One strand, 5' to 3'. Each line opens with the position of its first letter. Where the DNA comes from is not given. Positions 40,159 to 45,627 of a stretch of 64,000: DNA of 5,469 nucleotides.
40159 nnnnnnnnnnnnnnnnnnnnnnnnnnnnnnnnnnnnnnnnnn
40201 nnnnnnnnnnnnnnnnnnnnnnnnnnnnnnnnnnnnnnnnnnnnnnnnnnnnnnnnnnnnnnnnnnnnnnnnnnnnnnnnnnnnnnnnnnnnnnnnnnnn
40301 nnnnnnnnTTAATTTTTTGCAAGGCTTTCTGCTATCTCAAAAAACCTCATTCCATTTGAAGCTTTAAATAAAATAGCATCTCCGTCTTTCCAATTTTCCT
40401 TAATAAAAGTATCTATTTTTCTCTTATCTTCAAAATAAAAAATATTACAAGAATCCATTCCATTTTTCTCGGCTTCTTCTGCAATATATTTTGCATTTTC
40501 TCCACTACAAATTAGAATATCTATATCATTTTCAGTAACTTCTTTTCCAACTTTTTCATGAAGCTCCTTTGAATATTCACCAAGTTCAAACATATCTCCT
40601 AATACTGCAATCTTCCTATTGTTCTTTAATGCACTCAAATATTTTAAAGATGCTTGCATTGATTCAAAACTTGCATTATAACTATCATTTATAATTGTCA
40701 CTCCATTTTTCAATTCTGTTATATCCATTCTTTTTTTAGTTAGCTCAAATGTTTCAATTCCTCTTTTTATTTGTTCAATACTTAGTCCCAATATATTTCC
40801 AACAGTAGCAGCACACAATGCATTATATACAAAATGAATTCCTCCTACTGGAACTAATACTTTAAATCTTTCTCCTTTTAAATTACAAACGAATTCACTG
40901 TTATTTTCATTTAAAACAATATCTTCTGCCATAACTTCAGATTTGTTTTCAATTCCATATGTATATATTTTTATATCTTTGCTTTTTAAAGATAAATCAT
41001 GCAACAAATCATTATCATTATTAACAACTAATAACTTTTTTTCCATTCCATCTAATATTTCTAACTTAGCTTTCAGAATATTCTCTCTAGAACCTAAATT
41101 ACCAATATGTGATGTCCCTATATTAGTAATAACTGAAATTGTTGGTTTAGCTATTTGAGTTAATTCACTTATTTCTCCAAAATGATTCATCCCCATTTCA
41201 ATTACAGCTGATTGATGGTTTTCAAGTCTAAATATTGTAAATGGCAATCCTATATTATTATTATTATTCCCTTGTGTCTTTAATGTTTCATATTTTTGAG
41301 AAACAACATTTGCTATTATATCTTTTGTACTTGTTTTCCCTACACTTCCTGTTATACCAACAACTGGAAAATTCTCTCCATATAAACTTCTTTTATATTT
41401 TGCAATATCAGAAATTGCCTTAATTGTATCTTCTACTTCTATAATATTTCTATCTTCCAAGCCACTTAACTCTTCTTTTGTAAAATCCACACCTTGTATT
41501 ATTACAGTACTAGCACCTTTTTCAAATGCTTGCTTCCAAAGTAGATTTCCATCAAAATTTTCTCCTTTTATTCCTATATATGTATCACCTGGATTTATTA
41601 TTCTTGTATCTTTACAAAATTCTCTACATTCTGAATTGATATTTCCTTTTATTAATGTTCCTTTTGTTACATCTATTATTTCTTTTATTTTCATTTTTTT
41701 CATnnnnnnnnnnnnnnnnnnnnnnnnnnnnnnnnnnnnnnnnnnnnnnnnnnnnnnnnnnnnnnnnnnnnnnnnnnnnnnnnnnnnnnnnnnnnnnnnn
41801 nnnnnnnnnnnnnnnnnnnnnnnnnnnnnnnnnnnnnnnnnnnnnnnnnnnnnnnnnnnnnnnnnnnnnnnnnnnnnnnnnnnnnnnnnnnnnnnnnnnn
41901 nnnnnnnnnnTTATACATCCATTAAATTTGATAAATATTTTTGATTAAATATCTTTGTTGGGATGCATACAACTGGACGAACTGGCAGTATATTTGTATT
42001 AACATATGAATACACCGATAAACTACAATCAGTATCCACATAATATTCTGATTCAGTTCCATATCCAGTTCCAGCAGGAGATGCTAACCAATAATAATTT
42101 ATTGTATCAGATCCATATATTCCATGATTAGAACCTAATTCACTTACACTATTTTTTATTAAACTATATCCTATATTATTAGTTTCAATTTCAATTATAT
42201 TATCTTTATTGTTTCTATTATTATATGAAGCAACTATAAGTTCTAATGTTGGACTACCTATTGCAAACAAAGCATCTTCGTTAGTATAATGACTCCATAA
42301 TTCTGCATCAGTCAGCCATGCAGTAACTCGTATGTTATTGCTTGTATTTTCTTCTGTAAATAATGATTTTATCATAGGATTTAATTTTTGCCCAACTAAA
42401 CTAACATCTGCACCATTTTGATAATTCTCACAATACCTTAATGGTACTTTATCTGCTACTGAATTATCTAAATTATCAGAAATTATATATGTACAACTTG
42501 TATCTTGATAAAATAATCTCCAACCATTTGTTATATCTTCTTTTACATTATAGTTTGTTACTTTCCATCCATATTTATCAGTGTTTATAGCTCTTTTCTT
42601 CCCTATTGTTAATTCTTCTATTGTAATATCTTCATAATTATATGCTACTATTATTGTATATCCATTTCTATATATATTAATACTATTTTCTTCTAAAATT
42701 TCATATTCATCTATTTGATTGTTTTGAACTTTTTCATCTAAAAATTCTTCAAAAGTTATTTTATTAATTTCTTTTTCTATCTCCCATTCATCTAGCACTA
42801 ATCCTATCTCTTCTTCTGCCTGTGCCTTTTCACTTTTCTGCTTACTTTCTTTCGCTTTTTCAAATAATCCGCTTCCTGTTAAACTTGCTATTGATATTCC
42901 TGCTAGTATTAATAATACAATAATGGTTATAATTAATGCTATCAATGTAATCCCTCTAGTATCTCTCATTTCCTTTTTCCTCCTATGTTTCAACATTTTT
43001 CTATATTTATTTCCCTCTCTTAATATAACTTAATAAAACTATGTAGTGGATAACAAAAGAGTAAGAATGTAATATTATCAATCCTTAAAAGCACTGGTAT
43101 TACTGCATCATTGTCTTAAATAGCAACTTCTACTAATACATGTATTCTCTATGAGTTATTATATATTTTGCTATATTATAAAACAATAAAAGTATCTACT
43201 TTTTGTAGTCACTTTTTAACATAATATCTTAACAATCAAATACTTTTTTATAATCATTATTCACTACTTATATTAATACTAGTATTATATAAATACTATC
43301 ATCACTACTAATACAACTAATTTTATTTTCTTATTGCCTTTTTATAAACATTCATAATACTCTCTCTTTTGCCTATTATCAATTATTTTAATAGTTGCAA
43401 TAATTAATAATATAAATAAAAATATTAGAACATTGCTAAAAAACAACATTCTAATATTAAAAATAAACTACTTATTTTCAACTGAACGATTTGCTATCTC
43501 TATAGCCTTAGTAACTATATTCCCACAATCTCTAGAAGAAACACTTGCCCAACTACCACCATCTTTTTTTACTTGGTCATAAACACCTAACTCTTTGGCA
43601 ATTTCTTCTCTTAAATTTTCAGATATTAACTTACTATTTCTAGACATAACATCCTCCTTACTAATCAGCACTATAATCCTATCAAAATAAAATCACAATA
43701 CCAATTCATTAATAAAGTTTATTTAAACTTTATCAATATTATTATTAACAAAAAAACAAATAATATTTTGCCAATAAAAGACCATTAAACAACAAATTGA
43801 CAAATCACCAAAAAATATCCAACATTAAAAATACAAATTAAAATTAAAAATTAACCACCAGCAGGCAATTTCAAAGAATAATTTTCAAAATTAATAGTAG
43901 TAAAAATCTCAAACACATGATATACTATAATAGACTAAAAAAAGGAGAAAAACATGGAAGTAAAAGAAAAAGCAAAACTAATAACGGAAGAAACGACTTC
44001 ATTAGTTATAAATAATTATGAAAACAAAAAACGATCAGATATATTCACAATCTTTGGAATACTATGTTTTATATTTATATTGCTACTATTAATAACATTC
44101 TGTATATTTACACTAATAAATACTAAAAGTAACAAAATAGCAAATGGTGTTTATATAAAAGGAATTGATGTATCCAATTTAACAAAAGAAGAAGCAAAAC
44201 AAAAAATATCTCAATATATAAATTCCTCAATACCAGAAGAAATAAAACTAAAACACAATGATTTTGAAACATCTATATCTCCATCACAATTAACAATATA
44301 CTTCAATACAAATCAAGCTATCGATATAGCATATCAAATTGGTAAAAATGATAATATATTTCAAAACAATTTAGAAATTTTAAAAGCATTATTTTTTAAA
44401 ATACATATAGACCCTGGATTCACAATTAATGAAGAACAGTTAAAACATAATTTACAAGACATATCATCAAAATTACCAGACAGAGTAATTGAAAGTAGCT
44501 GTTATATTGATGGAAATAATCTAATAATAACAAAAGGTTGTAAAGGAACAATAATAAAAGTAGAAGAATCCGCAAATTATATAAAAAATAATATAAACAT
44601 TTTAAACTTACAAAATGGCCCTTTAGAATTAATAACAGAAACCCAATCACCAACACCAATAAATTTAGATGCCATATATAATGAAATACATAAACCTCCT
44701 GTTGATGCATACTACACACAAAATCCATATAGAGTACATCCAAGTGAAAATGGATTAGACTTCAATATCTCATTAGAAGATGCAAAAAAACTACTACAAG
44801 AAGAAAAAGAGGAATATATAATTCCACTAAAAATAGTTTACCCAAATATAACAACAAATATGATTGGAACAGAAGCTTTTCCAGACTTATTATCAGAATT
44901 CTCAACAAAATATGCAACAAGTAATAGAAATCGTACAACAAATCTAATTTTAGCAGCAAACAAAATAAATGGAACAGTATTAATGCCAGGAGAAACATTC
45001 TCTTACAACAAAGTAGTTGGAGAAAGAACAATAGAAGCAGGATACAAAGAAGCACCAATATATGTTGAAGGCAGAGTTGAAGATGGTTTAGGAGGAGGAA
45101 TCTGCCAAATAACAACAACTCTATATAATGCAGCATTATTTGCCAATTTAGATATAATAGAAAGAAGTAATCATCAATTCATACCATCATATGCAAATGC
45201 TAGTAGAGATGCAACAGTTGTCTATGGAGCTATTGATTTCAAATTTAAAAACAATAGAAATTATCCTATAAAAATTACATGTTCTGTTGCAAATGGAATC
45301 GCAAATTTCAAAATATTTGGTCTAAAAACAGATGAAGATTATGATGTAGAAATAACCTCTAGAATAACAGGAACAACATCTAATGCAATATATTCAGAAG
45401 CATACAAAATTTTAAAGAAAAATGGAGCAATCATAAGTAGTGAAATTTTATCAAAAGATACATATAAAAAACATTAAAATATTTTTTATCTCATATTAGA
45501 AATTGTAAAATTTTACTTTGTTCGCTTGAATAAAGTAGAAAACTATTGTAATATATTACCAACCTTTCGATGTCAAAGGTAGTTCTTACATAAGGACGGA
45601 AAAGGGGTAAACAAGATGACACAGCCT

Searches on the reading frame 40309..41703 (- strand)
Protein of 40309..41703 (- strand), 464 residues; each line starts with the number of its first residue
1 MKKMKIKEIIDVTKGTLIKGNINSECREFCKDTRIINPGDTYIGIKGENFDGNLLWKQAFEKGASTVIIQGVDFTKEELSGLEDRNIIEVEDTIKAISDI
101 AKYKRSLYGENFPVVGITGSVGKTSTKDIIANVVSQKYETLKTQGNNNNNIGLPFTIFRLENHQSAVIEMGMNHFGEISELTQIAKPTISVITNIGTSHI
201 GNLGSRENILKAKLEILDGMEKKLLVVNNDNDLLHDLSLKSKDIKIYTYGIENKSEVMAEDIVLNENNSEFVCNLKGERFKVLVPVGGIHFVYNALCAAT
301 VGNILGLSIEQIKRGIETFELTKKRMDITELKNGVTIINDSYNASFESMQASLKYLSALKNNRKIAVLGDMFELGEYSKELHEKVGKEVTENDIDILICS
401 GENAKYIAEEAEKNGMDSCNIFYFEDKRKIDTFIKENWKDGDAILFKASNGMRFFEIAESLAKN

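Call 34: search_protein_families(library=pfam, proteins=[window:40309-41703:-], max_evalue=0.001)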
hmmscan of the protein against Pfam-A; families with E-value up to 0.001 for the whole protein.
window:40309-41703:- (464 aa): 3 families
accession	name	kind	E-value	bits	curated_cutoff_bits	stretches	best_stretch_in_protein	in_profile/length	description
PF08245.18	Mur_ligase_M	-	2.6e-46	158.6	24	1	117-301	1-199/200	Mur ligase middle domain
PF02875.26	Mur_ligase_C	-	1.8e-21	77.7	28.4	1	325-449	2-126/127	Mur ligase, glutamate ligase domain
PF01225.30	Mur_ligase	-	0.00019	22.2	21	1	34-104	10-94/95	Mur ligase family, catalytic domain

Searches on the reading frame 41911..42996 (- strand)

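Call 34: search_protein_families(library=pfam, proteins=[window:41911-42996:-], max_evalue=0.001)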
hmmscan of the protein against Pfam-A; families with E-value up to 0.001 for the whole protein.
window:41911-42996:- (361 aa): 1 family
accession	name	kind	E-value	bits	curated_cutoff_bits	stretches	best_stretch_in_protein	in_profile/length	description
PF18952.6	DUF5696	-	0.00024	20.2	25.6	1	88-134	563-610/612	Family of unknown function (DUF5696)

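Call 36: search_protein_families(library=ncbifam, proteins=[window:41911-42996:-], max_evalue=1)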
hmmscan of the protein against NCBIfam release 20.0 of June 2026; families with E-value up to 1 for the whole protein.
window:41911-42996:- (361 aa): 4 families
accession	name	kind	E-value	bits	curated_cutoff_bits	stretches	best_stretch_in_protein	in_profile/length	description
NF006283.1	PRK08455.1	equivalog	0.0079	15.8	187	1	11-62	13-63/182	flagellar basal body-associated protein FliL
NF042931.1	SAG1386_EF1546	equivalog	0.046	13.8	80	1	4-62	19-77/158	SAG1386/EF1546 family surface-associated protein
NF007800.0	PRK10506.1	equivalog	0.065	13.1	158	1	7-34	2-29/163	prepilin peptidase-dependent protein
TIGR01710.1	typeII_sec_gspG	equivalog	0.088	12.8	88.85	1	14-59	1-41/134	type II secretion system major pseudopilin GspG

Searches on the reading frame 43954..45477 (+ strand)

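Call 34: search_protein_families(library=pfam, proteins=[window:43954-45477:+], max_evalue=0.001)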
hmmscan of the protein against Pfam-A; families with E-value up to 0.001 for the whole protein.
window:43954-45477:+ (507 aa): 2 families
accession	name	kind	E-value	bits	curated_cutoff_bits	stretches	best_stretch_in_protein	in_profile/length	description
PF04294.18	VanW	-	1.1e-50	171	27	1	326-454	1-129/130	VanW like protein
PF12229.13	PG_binding_4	-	5.4e-15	56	22.1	1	107-215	2-109/117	Putative peptidoglycan binding domain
